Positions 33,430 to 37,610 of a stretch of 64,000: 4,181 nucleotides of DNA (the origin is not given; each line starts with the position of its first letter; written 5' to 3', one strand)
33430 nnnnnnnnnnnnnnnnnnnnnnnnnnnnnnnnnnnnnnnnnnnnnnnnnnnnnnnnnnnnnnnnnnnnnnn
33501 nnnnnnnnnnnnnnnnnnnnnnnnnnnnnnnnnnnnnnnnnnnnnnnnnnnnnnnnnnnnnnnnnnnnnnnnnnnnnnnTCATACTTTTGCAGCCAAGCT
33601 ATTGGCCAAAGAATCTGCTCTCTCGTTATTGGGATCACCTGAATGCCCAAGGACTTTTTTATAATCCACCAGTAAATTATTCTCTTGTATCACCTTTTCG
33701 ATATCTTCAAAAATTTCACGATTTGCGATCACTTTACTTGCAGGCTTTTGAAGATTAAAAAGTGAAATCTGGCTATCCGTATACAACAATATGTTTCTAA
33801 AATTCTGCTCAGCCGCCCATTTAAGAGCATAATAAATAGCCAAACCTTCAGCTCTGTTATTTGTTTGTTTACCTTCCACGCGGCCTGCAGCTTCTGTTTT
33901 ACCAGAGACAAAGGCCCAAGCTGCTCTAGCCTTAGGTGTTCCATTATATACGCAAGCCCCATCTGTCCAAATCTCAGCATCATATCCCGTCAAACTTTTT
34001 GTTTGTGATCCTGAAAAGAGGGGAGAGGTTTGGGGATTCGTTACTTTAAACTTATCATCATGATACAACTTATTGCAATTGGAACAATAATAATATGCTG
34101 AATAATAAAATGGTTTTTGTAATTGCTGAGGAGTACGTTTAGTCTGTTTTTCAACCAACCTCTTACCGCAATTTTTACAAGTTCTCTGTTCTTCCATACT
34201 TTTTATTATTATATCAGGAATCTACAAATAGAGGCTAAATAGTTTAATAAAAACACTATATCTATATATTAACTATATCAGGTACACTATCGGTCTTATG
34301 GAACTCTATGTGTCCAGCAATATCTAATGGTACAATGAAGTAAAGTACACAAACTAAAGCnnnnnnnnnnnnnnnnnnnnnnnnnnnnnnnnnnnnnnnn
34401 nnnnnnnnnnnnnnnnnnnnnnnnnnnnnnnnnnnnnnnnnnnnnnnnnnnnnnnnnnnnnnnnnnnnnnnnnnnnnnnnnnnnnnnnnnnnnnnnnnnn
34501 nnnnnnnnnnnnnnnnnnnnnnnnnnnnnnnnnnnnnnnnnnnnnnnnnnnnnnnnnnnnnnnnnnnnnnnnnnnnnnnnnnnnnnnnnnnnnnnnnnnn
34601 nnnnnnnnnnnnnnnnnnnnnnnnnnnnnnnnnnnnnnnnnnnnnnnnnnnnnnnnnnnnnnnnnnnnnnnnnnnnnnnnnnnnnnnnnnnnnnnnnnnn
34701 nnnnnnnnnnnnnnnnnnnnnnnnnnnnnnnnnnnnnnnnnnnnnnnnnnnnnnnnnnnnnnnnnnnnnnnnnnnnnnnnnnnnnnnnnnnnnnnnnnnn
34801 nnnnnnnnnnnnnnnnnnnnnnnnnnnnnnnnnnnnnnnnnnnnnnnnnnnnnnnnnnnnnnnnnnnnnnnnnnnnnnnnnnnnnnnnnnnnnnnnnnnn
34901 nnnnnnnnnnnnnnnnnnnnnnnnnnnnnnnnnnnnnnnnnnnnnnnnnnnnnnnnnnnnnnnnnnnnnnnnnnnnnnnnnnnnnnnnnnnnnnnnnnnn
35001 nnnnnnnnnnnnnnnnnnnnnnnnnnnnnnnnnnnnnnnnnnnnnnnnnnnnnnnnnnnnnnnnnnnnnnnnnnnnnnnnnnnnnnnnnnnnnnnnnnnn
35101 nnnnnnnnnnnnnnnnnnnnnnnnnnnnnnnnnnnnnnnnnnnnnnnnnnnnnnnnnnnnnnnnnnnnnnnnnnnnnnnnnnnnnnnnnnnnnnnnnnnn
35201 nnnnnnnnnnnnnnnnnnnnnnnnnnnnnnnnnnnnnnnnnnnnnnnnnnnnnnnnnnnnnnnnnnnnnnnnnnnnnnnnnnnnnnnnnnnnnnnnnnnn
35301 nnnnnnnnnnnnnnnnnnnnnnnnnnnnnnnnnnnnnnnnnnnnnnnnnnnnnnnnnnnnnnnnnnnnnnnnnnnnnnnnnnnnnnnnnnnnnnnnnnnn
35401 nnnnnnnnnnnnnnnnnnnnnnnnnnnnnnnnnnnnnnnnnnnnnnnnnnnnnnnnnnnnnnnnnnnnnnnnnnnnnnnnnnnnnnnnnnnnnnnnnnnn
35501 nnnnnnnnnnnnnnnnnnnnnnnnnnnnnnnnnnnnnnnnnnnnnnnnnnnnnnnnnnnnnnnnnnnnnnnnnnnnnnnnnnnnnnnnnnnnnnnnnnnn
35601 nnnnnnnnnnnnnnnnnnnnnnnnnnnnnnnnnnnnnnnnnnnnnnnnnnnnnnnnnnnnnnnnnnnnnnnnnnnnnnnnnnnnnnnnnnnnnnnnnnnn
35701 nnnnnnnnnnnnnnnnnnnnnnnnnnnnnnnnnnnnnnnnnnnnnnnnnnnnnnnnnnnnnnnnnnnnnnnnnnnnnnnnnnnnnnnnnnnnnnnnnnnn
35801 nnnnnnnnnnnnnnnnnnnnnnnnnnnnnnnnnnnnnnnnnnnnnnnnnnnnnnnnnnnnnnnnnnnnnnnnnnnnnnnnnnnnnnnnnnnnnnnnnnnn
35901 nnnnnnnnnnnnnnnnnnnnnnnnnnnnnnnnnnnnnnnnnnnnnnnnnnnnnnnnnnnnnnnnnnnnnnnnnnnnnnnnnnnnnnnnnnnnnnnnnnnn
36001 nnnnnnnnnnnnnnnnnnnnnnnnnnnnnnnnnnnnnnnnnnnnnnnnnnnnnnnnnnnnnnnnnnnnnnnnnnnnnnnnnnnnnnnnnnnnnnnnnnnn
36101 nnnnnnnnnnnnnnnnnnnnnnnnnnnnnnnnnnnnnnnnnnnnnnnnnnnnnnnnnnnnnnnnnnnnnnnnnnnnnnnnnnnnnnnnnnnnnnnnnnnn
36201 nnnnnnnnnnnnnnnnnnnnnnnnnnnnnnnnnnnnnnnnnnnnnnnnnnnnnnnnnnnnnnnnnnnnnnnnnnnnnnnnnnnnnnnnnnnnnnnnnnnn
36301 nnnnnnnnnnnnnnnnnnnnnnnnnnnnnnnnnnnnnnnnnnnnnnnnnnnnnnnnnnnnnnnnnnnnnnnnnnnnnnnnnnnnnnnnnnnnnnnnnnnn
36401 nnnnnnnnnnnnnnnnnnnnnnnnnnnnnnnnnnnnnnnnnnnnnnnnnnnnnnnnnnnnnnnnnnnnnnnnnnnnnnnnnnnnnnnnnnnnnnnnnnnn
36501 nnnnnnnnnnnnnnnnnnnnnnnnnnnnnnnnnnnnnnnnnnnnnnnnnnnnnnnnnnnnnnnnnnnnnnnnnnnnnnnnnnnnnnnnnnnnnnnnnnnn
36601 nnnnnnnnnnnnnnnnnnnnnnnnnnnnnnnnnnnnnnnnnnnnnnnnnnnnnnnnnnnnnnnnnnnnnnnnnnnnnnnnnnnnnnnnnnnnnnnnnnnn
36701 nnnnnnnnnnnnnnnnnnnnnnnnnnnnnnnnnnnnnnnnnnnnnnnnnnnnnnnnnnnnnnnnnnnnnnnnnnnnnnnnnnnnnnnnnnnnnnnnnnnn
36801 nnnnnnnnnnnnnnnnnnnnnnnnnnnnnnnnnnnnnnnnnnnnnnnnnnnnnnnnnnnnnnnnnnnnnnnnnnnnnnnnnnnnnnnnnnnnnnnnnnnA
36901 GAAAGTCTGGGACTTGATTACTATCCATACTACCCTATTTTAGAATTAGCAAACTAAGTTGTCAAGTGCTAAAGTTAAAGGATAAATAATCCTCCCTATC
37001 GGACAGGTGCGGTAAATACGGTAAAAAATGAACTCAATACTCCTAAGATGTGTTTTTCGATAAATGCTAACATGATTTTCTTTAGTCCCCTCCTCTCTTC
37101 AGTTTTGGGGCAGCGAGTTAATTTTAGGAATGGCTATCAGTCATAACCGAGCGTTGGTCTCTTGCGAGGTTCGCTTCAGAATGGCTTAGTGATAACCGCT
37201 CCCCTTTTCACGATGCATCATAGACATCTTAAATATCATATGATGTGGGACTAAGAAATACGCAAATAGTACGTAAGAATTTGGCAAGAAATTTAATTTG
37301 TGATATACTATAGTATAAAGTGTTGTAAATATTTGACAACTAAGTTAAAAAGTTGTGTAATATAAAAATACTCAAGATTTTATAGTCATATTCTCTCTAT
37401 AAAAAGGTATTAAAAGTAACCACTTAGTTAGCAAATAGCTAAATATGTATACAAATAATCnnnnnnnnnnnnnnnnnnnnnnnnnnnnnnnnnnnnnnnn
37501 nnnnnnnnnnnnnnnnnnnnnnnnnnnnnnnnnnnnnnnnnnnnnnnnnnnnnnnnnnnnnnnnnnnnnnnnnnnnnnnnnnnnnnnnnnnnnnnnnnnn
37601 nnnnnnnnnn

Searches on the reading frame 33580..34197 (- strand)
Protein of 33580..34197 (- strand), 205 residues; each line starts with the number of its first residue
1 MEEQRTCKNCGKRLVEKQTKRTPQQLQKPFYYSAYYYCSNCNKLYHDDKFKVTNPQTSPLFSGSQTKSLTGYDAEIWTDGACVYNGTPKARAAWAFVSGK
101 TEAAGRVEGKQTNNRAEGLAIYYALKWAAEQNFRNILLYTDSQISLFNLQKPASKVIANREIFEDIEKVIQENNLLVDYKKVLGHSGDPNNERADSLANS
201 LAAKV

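Call 28: search_protein_families(library=pfam, proteins=[window:33580-34197:-])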
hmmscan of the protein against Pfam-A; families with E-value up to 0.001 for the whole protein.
window:33580-34197:- (205 aa): 2 families
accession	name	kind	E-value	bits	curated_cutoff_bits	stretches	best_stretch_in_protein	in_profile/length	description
PF00075.30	RNase_H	-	1.4e-18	67.9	25.8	1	75-200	5-138/141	RNase H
PF13456.12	RVT_3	-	1.2e-05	25.7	21.6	1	78-170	2-97/123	Reverse transcriptase-like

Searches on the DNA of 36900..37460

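Call 71: search_rna_families(source=window, start=36900, end=37460, threshold=evalue, max_evalue=1)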
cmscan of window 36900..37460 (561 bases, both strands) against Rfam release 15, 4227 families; matches with E-value up to 1: 0.
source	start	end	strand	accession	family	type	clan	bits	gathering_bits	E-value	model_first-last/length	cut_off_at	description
